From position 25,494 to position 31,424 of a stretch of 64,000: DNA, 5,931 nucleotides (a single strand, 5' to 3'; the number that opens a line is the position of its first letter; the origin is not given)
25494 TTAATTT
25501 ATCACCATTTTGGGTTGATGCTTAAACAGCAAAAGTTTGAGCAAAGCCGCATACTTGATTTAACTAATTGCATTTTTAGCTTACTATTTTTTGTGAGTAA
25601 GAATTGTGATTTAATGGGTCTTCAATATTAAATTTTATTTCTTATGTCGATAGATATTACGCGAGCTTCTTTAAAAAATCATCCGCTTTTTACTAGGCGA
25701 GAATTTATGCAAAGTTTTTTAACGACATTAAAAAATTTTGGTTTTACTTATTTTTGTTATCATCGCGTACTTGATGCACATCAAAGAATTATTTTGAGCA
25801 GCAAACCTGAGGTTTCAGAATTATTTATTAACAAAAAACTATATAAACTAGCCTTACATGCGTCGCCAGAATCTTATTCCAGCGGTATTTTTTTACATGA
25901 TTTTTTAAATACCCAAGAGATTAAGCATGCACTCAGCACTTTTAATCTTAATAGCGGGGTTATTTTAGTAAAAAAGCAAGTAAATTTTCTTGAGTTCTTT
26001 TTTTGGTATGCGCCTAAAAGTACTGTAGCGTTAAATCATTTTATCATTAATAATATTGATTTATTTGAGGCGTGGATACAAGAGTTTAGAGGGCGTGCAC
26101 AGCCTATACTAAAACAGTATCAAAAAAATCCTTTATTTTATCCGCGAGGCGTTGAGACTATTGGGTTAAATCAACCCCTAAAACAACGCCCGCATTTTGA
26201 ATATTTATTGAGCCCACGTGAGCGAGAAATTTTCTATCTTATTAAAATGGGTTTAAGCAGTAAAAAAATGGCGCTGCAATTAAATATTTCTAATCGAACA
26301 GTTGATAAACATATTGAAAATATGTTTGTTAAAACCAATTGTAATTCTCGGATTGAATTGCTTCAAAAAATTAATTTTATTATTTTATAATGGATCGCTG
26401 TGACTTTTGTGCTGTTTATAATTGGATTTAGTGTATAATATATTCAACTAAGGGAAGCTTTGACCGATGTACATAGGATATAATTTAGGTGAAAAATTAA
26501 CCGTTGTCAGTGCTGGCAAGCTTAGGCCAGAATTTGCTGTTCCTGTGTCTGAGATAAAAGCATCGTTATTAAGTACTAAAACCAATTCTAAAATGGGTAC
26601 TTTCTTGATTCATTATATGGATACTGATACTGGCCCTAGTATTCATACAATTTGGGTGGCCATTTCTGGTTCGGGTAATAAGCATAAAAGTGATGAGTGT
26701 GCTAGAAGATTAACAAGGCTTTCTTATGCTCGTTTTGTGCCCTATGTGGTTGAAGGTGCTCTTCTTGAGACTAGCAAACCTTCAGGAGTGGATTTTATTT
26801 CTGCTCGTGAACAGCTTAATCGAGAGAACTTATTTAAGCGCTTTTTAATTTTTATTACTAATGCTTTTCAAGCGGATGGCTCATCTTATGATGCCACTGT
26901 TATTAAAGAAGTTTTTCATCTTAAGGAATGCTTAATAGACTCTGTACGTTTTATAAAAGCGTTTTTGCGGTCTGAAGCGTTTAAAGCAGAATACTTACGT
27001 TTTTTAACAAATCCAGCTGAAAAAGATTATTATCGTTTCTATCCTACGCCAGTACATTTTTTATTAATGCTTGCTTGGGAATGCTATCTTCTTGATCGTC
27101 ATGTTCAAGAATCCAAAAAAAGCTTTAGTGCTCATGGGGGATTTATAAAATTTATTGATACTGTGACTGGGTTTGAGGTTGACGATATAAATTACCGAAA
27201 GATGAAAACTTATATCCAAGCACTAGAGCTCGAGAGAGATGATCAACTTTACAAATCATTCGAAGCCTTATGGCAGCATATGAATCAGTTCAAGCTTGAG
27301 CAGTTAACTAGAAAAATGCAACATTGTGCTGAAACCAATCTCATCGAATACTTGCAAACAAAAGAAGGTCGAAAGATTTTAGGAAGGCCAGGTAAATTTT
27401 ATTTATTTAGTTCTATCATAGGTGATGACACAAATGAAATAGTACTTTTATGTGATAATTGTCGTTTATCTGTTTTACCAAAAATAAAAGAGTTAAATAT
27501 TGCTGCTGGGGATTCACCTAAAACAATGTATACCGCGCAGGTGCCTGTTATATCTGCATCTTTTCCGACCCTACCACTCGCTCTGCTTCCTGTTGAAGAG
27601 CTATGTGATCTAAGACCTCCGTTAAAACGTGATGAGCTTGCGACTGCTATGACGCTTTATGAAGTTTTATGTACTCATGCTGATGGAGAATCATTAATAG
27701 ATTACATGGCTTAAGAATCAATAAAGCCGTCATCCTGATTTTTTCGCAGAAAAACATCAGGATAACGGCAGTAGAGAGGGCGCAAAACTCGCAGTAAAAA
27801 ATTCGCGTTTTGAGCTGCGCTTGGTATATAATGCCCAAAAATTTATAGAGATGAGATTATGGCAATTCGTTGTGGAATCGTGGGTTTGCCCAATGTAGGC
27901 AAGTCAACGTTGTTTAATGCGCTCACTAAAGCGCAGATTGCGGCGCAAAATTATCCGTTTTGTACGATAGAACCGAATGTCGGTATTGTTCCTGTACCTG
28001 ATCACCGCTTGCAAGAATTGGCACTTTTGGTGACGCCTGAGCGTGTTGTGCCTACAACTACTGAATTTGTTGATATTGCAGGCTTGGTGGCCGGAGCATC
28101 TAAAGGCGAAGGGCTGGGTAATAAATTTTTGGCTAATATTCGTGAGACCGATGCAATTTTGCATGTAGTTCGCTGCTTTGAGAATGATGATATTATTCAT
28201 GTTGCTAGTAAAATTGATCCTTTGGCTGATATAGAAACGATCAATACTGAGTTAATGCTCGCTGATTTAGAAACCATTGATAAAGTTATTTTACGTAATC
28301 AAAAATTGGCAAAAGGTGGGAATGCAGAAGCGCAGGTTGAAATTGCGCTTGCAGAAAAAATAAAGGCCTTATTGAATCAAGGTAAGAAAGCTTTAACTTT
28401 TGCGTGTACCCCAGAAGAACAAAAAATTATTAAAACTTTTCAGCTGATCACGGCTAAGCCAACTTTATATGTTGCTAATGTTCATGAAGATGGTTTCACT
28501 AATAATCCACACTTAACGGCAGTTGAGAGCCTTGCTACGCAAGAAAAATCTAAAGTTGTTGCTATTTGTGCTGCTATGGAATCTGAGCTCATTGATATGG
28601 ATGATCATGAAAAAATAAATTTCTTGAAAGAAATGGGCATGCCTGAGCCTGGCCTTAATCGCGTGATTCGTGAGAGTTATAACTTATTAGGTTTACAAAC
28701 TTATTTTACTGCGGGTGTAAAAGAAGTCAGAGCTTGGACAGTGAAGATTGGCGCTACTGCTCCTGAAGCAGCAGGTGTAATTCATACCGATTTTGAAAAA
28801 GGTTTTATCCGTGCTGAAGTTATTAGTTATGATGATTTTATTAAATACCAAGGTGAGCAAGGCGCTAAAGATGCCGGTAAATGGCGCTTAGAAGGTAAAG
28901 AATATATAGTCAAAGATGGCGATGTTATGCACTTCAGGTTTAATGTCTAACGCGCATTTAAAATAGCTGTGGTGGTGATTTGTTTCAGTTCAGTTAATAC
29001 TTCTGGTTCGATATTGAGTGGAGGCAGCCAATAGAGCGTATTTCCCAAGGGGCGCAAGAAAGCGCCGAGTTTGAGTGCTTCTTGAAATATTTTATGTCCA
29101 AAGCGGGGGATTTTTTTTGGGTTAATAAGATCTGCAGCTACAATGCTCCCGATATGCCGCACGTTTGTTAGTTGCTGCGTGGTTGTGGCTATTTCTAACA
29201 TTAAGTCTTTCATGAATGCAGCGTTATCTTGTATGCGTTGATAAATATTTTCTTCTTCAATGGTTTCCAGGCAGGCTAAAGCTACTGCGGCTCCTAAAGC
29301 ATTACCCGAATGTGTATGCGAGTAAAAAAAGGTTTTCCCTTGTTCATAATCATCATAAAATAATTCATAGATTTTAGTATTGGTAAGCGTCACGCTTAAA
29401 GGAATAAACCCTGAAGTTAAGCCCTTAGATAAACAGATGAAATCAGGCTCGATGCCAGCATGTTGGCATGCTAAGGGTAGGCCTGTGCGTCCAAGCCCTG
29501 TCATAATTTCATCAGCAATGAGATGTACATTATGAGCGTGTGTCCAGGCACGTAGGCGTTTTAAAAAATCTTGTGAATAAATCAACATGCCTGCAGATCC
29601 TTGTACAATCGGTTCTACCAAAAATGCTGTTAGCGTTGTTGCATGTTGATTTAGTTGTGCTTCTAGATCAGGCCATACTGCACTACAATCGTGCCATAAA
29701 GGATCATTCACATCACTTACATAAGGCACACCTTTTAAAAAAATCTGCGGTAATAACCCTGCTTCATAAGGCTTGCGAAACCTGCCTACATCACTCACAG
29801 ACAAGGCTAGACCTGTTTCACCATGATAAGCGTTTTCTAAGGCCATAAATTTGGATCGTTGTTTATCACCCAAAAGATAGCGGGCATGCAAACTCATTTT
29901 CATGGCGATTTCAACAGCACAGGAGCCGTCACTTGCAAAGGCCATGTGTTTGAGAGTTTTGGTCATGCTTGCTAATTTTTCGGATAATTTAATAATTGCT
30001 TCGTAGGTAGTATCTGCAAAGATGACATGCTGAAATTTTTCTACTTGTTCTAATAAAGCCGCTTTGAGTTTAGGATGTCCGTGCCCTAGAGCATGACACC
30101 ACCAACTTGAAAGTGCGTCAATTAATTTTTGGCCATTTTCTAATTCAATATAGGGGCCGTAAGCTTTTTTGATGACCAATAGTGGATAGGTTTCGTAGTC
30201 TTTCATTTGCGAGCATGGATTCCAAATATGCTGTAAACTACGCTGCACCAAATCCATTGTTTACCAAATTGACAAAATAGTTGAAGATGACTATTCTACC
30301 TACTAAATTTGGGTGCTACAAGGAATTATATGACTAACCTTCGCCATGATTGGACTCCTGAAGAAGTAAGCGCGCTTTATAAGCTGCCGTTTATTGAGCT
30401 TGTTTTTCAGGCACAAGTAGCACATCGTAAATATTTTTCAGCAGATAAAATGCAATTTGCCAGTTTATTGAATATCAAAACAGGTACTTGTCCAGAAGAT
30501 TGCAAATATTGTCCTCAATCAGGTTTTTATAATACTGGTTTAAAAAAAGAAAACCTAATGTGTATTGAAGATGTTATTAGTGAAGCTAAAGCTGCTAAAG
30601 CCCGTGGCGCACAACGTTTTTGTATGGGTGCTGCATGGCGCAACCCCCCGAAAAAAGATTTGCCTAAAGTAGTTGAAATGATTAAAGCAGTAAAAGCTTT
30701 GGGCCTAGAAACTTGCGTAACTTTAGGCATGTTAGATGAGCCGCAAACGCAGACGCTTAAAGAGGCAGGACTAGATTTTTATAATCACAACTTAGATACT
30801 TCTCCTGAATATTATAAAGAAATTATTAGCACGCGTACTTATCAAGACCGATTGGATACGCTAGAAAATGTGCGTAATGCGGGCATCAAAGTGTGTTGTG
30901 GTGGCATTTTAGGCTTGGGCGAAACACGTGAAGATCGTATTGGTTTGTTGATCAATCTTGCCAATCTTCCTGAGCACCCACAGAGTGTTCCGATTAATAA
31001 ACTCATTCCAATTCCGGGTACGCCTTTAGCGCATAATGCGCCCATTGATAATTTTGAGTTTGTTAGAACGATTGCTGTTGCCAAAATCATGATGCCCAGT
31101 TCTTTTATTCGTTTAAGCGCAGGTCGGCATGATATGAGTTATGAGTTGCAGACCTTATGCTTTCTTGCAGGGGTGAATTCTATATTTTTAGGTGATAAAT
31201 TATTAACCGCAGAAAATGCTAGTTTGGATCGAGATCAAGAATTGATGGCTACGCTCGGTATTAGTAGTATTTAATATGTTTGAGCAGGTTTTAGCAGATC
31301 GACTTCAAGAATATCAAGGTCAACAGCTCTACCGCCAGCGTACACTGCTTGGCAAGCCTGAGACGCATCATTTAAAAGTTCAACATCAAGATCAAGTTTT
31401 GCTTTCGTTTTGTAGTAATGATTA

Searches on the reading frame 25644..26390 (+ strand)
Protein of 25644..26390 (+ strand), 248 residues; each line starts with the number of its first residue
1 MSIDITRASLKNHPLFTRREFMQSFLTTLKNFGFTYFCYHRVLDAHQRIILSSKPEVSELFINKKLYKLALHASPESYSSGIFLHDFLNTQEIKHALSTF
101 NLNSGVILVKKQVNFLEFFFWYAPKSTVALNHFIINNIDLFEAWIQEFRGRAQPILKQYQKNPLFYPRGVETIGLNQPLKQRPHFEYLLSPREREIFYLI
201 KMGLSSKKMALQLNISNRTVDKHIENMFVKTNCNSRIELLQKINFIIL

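Call 15: search_protein_families(library=ncbifam, proteins=[window:25644-26390:+])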
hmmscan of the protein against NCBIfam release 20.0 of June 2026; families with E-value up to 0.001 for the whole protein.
window:25644-26390:+ (248 aa): 20 families
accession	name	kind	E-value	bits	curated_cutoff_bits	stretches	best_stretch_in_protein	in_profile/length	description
NF052366.1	photon_PedR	equivalog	3.6e-13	49.5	120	1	189-241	3-55/74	photosynthetic electron transport-dependent transcriptional regulator PedR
NF007935.0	PRK10651.1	equivalog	1.4e-07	31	250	1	189-238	156-205/216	two-component system response regulator NarL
NF007708.0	PRK10403.1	equivalog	3.5e-07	29.9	343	1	188-237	153-202/215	nitrate/nitrite response regulator protein NarP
NF011896.0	PRK15369.1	equivalog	3.6e-07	30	242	1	184-241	145-202/211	two component system response regulator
NF007403.0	PRK09935.1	equivalog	4.6e-07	29.7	271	1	180-241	141-202/210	fimbria biosynthesis transcriptional regulator FimZ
NF052445.1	RespRegMctR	equivalog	7.5e-07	28.8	300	1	164-240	123-196/205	two-component system response regulator MctR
NF007505.1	PRK10100.1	equivalog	7.3e-06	25.8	250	1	186-236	142-192/204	biofilm master transcriptional regulator CsgD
NF047785.1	respo_reg_MadR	equivalog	7.7e-06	25.4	300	1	185-239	145-199/209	MadR family response regulator transcription factor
TIGR03020.2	EpsA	equivalog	1.2e-05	25.1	170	1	186-242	188-244/247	XrtB/PEP-CTERM-associated transcriptional regulator EpsA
NF041232.1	BagY_FevT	exception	1.6e-05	24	700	1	187-243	295-351/367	LuxR family transcriptional regulator BagY/FevT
NF040749.1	tetrathio_RR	equivalog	3e-05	23.8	290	1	188-244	133-189/191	tetrathionate respiration response regulator TtrR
NF006900.1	PRK09390.1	equivalog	4.2e-05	23.2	255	1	189-240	143-194/203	response regulator FixJ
NF038181.1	reg_ATPase_IniR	equivalog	6.5e-05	21.4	750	1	181-242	760-820/827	isoniazid response ATPase/transcriptional regulator IniR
NF003420.0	PRK04841.1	equivalog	7e-05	21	537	1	189-242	839-892/903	HTH-type transcriptional regulator MalT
NF008548.0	PRK11475.1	equivalog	8.4e-05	22.2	176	1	186-242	132-188/207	DNA-binding transcriptional activator BglJ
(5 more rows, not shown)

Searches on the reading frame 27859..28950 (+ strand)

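Call 15: search_protein_families(library=ncbifam, proteins=[window:27859-28950:+])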
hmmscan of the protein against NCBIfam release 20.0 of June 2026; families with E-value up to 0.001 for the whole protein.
window:27859-28950:+ (363 aa): 16 families
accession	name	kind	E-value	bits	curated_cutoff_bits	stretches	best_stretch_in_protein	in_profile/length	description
TIGR00092.1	TIGR00092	equivalog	1.1e-157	524.9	279.2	1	1-363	1-368/368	redox-regulated ATPase YchF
NF007171.0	PRK09602.1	subfamily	6e-38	130.7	387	1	2-256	2-271/397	YchF-related putative GTPase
NF008955.0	PRK12297.1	equivalog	1.6e-23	83.3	406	1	5-151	162-287/429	GTPase ObgE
TIGR02729.1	Obg_CgtA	equivalog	8.3e-23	80.9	280.25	1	5-147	160-281/329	Obg family GTPase CgtA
NF008956.1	PRK12299.1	equivalog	1.7e-22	79.9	300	1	5-141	161-269/327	GTPase ObgE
NF008954.1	PRK12296.1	equivalog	4.4e-19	68.2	377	1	6-134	163-268/470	GTPase ObgE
TIGR03156.1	GTP_HflX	equivalog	6.6e-08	31.8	216.75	1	4-49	191-236/351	GTPase HflX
TIGR00231.1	small_GTP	domain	9.2e-08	32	42.5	1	3-106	4-93/164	GTP-binding protein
TIGR00437.1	feoB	equivalog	2.5e-07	29.8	315.65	1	9-51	1-43/594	ferrous iron transport protein B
TIGR03596.1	GTPase_YlqF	equivalog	2e-06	27.4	208.2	1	2-29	118-145/276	ribosome biogenesis GTPase YlqF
TIGR03594.1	GTPase_EngA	equivalog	2.1e-06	27.1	306.7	1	7-28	5-26/432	ribosome biogenesis GTPase Der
TIGR00436.1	era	equivalog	4.2e-06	26.3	116.25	1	4-28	2-26/270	GTPase Era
NF000908.1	PRK00089.1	equivalog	5.5e-06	25.9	237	1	6-29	7-30/291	GTPase Era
NF008280.0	PRK11058.1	equivalog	4.7e-05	22.3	441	1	6-56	201-251/426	ribosome rescue GTPase HflX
NF003661.0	PRK05291.1-3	equivalog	0.00014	21.4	380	1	5-28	219-242/448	tRNA uridine-5-carboxymethylaminomethyl(34) synthesis GTPase MnmE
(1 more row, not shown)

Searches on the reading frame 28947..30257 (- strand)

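Call 15: search_protein_families(library=ncbifam, proteins=[window:28947-30257:-])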
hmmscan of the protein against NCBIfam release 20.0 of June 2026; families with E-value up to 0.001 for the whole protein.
window:28947-30257:- (436 aa): 69 families (the best 25 are shown)
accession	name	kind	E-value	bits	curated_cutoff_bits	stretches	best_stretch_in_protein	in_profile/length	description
TIGR00508.1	bioA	equivalog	3.7e-135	450.7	405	1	11-432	1-418/419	adenosylmethionine--8-amino-7-oxononanoate transaminase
NF004624.0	PRK05964.1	equivalog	1.5e-126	422.4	494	1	3-428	6-418/427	adenosylmethionine--8-amino-7-oxononanoate transaminase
NF005443.0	PRK07030.1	equivalog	2.7e-118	395.4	729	1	2-433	6-445/451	adenosylmethionine--8-amino-7-oxononanoate transaminase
NF005940.0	PRK07986.1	equivalog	6e-86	288.6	625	1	8-433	10-422/429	adenosylmethionine--8-amino-7-oxononanoate transaminase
NF005683.0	PRK07481.1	subfamily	9.7e-71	239.1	575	1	5-424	8-439/453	hypothetical protein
NF052567.1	OmAmTferAptACaul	equivalog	6.7e-67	226.1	500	1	8-429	2-425/431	omega-aminotransferase AptA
NF004767.0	PRK06105.1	subfamily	6.8e-64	216.1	517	1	5-430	10-445/460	aminotransferase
NF005447.0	PRK07036.1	equivalog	2.6e-63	214.3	618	1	2-434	12-454/468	aminotransferase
NF005682.0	PRK07480.1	subfamily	2.6e-60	204.4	510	1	6-432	16-449/459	aminotransferase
NF005812.0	PRK07678.1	subfamily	3.9e-59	200.4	488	1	3-382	10-385/451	aminotransferase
NF041821.1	daptide_amino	equivalog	5.9e-58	196.4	450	1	27-431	15-403/405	daptide-type RiPP biosynthesis aminotransferase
NF004426.0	PRK05769.1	equivalog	9.4e-58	196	552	1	21-432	32-437/441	acetyl ornithine aminotransferase family protein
NF005102.0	PRK06541.1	equivalog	1.9e-57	194.8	574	1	3-381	12-389/460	aspartate aminotransferase family protein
TIGR00707.1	argD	subfamily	2.1e-55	188.1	410.05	1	17-431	2-379/381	acetylornithine/succinylornithine family transaminase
NF005685.0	PRK07483.1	equivalog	3.6e-55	187.6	485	1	27-383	14-371/444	aspartate aminotransferase family protein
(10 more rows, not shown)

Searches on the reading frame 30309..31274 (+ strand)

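Call 15: search_protein_families(library=ncbifam, proteins=[window:30309-31274:+])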
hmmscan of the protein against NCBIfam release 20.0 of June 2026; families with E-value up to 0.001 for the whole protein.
window:30309-31274:+ (321 aa): 23 families
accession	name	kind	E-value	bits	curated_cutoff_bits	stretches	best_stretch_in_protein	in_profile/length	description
TIGR00433.2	bioB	equivalog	4.9e-121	403.7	225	1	14-318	2-306/307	biotin synthase BioB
NF006308.0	PRK08508.1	equivalog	3.1e-57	193.9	377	1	49-318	5-272/279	biotin synthase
TIGR03957.1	rSAM_HmdB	equivalog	2.9e-17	62.8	320.9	1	35-271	24-257/317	5,10-methenyltetrahydromethanopterin hydrogenase cofactor biosynthesis protein HmdB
TIGR03910.1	pyrrolys_PylB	equivalog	1.7e-15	56.8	348.2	1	30-270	36-276/347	methylornithine synthase PylB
NF053743.1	LipS2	equivalog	3.2e-14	53.1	270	1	47-268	21-237/292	LipS2 family lipoyl synthase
NF053742.1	LipS1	equivalog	1e-10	41.7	230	1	55-300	11-252/268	LipS1 family lipoyl synthase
TIGR03550.1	F420_cofG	equivalog_domain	8.3e-10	38.3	213.35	1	58-265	11-238/322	7,8-didemethyl-8-hydroxy-5-deazariboflavin synthase CofG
TIGR02351.2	thiH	equivalog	1.9e-09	37.1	380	1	58-271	80-297/364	2-iminoacetate synthase ThiH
TIGR02668.1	moaA_archaeal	equivalog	5.7e-09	35.4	325.25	1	58-194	17-149/303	GTP 3',8-cyclase MoaA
NF004019.1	PRK05481.1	subfamily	1.3e-08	34.5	203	1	124-217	118-214/286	lipoyl synthase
NF001199.0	PRK00164.2-1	equivalog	2.3e-08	33.5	231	1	58-194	19-151/308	GTP 3',8-cyclase MoaA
NF009544.0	PRK12928.1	subfamily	4e-08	32.8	210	1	144-218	159-235/300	lipoyl synthase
NF053790.1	LplA_LipA_fuse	exception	4.1e-08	32.2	800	1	146-217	473-544/606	bifunctional lipoate--protein ligase/lipoyl synthase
NF004884.0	PRK06245.1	equivalog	5.6e-08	32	209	1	58-265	22-245/340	7,8-didemethyl-8-hydroxy-5-deazariboflavin synthase subunit CofG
TIGR03956.1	rSAM_HydE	equivalog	6.1e-08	32.3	254.6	1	34-290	34-287/340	[FeFe] hydrogenase H-cluster radical SAM maturase HydE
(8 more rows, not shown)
